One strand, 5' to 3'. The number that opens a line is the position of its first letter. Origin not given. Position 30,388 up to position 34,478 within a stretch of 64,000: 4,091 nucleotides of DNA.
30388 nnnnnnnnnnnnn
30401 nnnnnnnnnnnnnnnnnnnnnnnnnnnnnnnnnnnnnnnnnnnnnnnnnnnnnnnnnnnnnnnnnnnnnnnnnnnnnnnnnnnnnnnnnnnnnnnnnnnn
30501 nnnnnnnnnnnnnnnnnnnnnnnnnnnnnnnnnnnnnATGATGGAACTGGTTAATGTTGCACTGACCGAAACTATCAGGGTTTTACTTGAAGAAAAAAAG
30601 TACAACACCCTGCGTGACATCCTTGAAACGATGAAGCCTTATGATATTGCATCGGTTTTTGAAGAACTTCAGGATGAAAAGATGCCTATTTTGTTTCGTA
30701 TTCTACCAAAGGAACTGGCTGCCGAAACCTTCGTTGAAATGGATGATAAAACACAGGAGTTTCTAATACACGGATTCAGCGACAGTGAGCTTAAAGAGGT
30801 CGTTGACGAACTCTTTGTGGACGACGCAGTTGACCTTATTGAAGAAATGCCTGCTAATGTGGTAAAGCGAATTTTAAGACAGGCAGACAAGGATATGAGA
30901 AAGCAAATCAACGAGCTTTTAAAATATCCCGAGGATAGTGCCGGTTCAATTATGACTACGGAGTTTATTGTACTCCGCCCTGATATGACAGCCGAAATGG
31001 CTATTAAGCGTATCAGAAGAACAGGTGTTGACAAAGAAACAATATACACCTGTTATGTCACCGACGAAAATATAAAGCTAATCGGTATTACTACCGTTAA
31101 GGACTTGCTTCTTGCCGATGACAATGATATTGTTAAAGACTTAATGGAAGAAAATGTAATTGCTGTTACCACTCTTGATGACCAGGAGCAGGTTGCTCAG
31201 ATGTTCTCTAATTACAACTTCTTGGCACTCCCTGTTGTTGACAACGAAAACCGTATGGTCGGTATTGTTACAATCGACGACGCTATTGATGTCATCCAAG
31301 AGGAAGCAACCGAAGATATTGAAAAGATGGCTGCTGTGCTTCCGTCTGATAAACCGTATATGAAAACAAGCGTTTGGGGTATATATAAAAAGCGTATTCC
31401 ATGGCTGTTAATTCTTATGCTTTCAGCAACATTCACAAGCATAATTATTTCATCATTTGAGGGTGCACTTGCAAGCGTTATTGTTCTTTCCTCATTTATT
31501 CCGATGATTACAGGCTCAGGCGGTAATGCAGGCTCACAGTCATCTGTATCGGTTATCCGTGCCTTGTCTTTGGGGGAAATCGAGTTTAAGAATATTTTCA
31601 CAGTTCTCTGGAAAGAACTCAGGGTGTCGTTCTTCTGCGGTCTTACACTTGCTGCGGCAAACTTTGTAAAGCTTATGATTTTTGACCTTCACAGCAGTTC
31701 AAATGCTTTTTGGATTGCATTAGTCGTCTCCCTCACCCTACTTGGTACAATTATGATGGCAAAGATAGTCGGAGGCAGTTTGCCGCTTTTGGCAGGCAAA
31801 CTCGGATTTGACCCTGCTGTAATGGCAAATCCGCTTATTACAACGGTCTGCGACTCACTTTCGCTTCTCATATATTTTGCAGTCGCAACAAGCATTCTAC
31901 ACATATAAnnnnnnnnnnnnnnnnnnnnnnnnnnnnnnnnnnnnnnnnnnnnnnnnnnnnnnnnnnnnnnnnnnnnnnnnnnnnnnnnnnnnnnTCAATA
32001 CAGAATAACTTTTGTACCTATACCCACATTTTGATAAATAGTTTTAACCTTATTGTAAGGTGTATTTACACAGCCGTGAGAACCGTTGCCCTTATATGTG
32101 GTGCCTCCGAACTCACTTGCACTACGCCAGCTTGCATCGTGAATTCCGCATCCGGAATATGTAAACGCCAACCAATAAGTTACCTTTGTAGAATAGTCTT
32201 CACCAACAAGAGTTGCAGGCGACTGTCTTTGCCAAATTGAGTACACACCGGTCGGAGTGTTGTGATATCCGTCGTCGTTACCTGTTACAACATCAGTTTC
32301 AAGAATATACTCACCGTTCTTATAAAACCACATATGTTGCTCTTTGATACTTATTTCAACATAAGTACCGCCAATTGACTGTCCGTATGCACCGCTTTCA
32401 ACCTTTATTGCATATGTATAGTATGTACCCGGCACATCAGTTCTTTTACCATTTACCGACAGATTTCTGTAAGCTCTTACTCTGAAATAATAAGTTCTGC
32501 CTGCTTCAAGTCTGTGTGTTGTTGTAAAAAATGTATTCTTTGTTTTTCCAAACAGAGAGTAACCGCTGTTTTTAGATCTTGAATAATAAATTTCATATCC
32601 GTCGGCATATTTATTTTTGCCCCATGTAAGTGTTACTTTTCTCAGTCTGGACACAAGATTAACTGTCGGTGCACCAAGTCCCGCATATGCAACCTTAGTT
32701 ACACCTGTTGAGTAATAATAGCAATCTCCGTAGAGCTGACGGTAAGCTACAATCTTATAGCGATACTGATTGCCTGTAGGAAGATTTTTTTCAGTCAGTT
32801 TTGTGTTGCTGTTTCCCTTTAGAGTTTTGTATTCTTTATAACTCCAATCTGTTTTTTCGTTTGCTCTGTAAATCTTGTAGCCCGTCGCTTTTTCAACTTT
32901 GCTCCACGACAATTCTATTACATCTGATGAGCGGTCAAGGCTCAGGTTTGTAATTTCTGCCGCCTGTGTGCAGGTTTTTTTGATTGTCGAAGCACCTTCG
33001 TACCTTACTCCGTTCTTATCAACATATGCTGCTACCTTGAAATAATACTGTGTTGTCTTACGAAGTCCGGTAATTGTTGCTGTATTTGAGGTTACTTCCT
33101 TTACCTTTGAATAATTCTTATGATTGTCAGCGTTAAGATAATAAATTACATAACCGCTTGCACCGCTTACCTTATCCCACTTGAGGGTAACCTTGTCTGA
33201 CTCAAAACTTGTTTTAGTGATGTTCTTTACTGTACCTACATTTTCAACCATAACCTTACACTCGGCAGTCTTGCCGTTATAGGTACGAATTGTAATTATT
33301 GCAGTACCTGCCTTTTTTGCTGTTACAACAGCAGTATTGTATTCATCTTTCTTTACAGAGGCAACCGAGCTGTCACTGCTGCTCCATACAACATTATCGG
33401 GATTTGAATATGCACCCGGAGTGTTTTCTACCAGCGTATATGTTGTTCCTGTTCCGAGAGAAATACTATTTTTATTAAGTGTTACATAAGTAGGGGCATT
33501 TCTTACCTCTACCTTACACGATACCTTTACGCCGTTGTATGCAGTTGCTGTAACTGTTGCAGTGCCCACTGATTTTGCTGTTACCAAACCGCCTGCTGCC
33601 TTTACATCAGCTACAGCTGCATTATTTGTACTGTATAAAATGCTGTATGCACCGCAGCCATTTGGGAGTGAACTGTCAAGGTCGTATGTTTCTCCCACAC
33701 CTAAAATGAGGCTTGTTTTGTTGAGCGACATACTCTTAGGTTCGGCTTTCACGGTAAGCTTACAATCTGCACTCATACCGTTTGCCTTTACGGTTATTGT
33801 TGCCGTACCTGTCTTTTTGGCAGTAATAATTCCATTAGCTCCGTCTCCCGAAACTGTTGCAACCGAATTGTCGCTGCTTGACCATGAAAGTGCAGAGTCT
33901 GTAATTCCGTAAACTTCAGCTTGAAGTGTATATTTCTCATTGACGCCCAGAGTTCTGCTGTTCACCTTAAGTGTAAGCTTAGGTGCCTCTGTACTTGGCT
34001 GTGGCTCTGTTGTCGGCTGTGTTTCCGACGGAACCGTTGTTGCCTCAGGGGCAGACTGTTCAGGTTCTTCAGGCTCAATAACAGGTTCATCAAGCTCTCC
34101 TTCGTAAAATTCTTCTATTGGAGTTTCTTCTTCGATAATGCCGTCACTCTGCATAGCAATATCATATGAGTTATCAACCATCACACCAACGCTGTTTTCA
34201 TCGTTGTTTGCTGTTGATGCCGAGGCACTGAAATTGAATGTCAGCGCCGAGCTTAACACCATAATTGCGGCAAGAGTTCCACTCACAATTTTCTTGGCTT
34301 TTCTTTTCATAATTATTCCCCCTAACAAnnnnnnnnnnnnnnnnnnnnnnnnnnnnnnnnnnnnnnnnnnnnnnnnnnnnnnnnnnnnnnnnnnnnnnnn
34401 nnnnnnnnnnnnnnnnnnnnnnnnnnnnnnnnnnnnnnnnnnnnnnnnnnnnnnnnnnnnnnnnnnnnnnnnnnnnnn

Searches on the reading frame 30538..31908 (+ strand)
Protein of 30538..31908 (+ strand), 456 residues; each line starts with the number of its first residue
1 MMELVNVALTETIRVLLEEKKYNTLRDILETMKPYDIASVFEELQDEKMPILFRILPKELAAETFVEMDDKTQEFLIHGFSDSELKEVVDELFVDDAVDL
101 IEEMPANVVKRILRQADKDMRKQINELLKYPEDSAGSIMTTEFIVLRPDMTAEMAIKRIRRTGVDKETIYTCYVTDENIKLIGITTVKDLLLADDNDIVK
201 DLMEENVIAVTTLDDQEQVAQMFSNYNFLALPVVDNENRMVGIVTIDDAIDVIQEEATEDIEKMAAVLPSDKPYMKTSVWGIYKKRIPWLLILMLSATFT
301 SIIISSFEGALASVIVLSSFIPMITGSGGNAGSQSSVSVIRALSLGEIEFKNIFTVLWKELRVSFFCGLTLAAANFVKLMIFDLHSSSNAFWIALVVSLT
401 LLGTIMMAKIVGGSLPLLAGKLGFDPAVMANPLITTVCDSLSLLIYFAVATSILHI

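Call 51: search_protein_families(library=pfam, proteins=[window:30538-31908:+])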
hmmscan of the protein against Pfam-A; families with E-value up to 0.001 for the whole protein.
window:30538-31908:+ (456 aa): 3 families
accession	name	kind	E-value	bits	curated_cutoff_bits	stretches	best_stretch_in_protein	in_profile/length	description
PF01769.21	MgtE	-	1.2e-34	119.7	27.6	1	321-449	1-125/125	Divalent cation transporter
PF03448.22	MgtE_N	-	1e-28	100.2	25.9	1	32-133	1-102/102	MgtE intracellular N domain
PF00571.33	CBS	-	7.9e-22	77.8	24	2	199-254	1-56/57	CBS domain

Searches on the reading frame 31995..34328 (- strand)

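Call 51: search_protein_families(library=pfam, proteins=[window:31995-34328:-])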
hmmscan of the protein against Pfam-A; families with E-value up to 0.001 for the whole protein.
window:31995-34328:- (777 aa): 8 families
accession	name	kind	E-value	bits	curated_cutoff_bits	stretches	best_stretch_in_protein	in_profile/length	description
PF02368.24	Big_2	-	4.1e-22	78.4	22.8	3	198-273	3-79/79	Bacterial Ig-like domain (group 2)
PF03734.19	YkuD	-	2.7e-20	73.9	23.4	1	655-775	2-145/146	L,D-transpeptidase catalytic domain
PF00041.27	fn3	-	5.4e-17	62.2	25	2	367-438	3-72/84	Fibronectin type III domain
PF21910.2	GH85_C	-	1.2e-06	29.3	27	0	367-446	7-87/95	GH85 endohexosaminidases, C-terminal domain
PF21461.3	HL_N-beta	-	1.4e-05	25.2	27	0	152-184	19-47/57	Hyaluronate lyase, N-terminal beta-sheet domain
PF25354.1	Ig_NUP210_16th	-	0.00019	21.3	27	0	148-183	31-64/72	NUP210-like, Ig-like domain 16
PF13629.12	T2SS-T3SS_pil_N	-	0.00024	21.2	23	0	318-361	27-71/72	Pilus formation protein N terminal region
PF16383.10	DUF4992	-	0.00082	19.6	29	0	373-434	59-123/183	Domain of unknown function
